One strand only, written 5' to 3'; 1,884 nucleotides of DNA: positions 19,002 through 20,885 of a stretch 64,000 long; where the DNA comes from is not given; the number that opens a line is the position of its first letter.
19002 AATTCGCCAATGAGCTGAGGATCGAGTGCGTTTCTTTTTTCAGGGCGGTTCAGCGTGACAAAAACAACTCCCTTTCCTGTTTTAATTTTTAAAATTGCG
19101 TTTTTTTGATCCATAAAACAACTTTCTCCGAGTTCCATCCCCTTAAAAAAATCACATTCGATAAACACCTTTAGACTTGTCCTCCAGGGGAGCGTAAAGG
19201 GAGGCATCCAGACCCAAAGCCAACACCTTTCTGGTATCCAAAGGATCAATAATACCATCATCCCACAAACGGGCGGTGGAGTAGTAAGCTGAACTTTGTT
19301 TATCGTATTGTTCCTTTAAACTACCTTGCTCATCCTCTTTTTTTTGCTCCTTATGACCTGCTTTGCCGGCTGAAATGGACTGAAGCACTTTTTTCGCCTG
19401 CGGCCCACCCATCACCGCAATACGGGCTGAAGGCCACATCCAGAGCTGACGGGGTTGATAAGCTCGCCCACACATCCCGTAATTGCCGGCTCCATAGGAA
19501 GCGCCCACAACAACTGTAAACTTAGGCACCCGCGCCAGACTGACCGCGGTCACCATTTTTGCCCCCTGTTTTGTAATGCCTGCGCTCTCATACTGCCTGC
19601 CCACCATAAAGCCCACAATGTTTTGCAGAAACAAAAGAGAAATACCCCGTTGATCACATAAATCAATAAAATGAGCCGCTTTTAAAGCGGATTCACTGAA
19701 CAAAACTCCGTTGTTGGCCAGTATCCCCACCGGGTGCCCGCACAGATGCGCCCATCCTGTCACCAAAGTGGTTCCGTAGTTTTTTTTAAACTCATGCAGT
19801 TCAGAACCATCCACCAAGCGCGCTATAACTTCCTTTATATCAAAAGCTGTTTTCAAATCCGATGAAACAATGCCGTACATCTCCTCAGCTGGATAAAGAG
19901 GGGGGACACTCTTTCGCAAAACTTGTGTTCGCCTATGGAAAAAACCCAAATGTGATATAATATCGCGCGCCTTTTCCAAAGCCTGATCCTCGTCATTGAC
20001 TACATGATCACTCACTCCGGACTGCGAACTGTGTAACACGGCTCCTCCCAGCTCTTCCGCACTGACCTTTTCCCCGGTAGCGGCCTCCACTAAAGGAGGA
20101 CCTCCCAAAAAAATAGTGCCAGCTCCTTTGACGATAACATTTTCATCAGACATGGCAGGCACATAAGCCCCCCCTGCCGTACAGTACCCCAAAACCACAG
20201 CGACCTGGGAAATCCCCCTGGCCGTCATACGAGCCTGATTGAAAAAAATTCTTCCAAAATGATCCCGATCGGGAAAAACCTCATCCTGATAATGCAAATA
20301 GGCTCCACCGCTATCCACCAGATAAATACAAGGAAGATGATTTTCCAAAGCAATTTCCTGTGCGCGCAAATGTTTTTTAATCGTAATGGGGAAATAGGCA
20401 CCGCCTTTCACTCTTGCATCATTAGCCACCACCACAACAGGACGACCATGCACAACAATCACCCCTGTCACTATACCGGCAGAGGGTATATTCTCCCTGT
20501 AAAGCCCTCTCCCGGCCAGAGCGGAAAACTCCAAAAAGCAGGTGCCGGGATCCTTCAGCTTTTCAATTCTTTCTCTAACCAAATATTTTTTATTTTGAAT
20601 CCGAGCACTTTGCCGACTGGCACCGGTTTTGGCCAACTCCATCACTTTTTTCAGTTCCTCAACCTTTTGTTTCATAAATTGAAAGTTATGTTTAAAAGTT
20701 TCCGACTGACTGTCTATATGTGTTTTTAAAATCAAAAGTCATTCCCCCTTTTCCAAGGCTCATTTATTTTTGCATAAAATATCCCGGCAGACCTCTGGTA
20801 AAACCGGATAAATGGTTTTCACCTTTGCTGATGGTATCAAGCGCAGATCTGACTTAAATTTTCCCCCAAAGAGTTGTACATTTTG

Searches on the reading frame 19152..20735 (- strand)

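Call 8: search_protein_families(library=ncbifam, proteins=[window:19152-20735:-])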
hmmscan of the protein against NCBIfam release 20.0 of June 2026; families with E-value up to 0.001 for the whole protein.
window:19152-20735:- (527 aa): 7 families
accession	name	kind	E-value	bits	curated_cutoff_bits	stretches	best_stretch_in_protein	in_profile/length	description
TIGR01117.1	mmdA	subfamily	5.3e-82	276.2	998.8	1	24-506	2-489/512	methylmalonyl-CoA decarboxylase subunit alpha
NF041504.1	AccA_sub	subfamily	2.4e-09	37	300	1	67-199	23-157/257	carboxyltransferase subunit alpha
NF004344.0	PRK05724.1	equivalog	7.9e-07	28.6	357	1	18-200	30-215/319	acetyl-CoA carboxylase carboxyltransferase subunit alpha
TIGR00513.1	accA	equivalog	1.9e-05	24.2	319.3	1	85-198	95-213/321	acetyl-CoA carboxylase carboxyl transferase subunit alpha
NF005530.0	PRK07189.1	equivalog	4.3e-05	22.8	228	1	54-222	19-195/303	biotin-independent malonate decarboxylase subunit beta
TIGR03133.1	malonate_beta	equivalog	5e-05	22.7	278.15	1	54-222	9-185/274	biotin-independent malonate decarboxylase subunit beta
TIGR00515.1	accD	equivalog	7.9e-05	22.1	317.45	1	87-225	109-244/285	acetyl-CoA carboxylase, carboxyltransferase subunit beta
